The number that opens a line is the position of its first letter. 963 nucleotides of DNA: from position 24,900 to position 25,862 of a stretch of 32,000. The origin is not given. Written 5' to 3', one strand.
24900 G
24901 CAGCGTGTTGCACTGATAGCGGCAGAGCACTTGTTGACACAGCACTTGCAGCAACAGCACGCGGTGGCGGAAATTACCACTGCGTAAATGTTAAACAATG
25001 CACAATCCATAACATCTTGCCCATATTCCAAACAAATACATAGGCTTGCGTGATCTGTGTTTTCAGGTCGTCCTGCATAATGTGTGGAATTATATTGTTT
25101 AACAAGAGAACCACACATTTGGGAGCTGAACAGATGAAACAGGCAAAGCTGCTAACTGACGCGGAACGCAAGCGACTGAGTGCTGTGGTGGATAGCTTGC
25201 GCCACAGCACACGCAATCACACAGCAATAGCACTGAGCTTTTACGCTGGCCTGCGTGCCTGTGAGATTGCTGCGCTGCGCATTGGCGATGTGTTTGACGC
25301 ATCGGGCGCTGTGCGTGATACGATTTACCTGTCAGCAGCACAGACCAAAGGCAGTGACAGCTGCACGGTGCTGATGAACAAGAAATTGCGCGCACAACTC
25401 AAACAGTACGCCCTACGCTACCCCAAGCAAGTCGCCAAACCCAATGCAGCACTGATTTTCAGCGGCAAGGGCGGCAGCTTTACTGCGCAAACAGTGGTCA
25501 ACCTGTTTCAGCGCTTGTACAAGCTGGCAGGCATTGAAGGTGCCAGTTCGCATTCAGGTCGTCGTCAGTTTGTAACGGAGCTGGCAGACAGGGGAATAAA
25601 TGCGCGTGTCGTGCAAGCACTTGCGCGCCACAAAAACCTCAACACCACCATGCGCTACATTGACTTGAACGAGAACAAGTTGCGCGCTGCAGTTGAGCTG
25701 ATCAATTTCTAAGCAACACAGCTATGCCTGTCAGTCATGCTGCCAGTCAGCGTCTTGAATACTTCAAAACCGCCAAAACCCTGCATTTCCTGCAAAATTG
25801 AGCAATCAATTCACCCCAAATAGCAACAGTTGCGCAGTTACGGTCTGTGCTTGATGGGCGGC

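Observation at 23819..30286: Identical 21-bp palindrome present three times in the island, with two copies bracketing the cargo block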

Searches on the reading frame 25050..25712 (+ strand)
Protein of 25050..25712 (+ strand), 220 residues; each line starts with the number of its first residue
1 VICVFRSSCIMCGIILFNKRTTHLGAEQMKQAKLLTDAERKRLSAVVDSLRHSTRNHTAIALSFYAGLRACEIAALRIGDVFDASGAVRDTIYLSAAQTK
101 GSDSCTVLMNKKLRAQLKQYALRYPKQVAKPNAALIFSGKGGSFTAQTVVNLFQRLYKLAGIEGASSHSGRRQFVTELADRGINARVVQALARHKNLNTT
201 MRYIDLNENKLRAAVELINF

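Call 7: search_protein_families(library=pfam, proteins=[window:25050-25712:+], max_evalue=0.01)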
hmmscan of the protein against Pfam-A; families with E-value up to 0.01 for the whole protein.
window:25050-25712:+ (220 aa): 1 family
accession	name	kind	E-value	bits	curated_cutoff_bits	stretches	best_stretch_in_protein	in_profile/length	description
PF00589.27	Phage_integrase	-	1.1e-24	87.6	27.1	1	35-209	3-171/172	Phage integrase family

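Call 8: search_protein_families(library=phrogs, proteins=[window:25050-25712:+], max_evalue=0.01)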
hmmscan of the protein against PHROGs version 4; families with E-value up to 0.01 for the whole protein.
window:25050-25712:+ (220 aa): 5 families
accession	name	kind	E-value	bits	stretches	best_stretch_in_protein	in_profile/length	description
phrog_216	-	integration and excision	2.8e-35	122.9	1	27-220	48-238/301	integrase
phrog_1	-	integration and excision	3.6e-25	90.3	1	31-219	268-448/611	integrase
phrog_7685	-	integration and excision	0.0003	21.4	1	109-217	133-234/240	integrase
phrog_7269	-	integration and excision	0.0042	18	1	158-217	22-80/89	integrase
phrog_9208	-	integration and excision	0.0087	16.9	0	164-208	187-231/241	integrase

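Call 9: search_protein_families(library=padloc, proteins=[window:25050-25712:+], max_evalue=0.01)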
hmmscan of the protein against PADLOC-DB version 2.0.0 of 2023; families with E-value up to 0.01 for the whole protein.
window:25050-25712:+ (220 aa): 0 families

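Call 17: search_protein_families(library=ncbifam, proteins=[window:25134-25712:+], max_evalue=0.1)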
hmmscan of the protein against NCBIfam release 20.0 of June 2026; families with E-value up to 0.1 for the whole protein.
window:25134-25712:+ (192 aa): 12 families
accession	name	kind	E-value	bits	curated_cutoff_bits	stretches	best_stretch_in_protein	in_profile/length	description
NF040815.2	recomb_XerA_Arch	equivalog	3.2e-22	79.4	220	1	3-185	93-261/263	site-specific tyrosine recombinase/integron integrase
TIGR02224.1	recomb_XerC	equivalog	4e-17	62.5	335.15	1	16-185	116-284/295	tyrosine recombinase XerC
TIGR02225.1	recomb_XerD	equivalog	7.1e-17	61.7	329.6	1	6-187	103-283/290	site-specific tyrosine recombinase XerD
NF001399.0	PRK00283.1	subfamily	1.4e-15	57.4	279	1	17-187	125-292/300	tyrosine recombinase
NF007370.0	PRK09870.1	subfamily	4.4e-14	52.6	221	1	2-180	8-181/200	tyrosine-type DNA invertase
NF002331.0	PRK01287.1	subfamily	6.9e-10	38.4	371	1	6-184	141-318/365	site-specific tyrosine recombinase XerC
TIGR02249.1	integrase_gron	subfamily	4.5e-09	36.1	265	2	125-178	246-300/315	integron integrase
NF003462.0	PRK05084.1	equivalog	1e-07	31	267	1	24-189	193-355/360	tyrosine recombinase XerS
NF007371.0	PRK09871.1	subfamily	5.7e-07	29.3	222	1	1-183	1-179/198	tyrosine-type DNA invertase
NF040693.1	recomb_GmtY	equivalog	1.4e-06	27.9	340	1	135-186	389-440/441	gamma-mobile-trio recombinase GmtY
NF011946.0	PRK15417.1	equivalog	0.00015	21.1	435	1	118-178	254-315/337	integron integrase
TIGR02522.1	pilus_cpaD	subfamily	0.051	13.4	94.45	0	4-76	52-120/198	CpaD family pilus assembly lipoprotein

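Call 52: find_related_loci(query=A2, collection=metagenome_contigs, flank=10000)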
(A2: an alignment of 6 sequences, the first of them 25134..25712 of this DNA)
Query A2 (192 aa) in metagenome_contigs; peptide patterns used: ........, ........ (x = any residue, [..] = any of these).
497 stretches matched a pattern; 289 encode a relative of the query (tblastn E <= 1e-3); the best 80 are kept; 80 distinct loci.
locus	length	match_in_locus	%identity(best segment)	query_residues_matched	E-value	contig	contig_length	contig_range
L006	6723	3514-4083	84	1-190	1e-108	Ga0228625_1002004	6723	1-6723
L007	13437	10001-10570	85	1-190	4e-107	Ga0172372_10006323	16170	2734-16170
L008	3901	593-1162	82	1-190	6e-105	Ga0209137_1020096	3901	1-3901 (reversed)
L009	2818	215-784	81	1-190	9e-107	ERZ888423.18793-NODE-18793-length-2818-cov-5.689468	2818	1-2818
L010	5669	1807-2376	82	1-190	3e-103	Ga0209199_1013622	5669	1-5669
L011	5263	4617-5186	82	1-190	2e-103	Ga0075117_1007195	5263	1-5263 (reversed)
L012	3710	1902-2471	82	1-190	2e-104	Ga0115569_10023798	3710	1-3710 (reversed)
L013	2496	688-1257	82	1-190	4e-107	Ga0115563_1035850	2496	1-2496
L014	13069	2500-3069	81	1-190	4e-103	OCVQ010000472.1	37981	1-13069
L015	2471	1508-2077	82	1-190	3e-107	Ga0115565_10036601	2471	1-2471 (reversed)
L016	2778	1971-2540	82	1-190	2e-106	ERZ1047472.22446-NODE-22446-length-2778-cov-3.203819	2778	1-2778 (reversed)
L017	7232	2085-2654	81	1-190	2e-103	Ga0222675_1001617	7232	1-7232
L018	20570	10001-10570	81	1-190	3e-103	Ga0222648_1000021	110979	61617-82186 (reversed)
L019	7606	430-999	81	1-190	7e-103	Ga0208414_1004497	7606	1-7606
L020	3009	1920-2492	79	1-191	6e-104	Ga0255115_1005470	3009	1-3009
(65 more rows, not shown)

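Call 53: find_related_loci(query=A2, collection=viral_contigs, flank=10000)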
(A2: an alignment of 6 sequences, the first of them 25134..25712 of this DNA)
Query A2 (192 aa) in viral_contigs; peptide patterns used: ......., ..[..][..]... (x = any residue, [..] = any of these).
226 stretches matched a pattern, but none encodes a relative of the query by tblastn (E <= 1e-3).
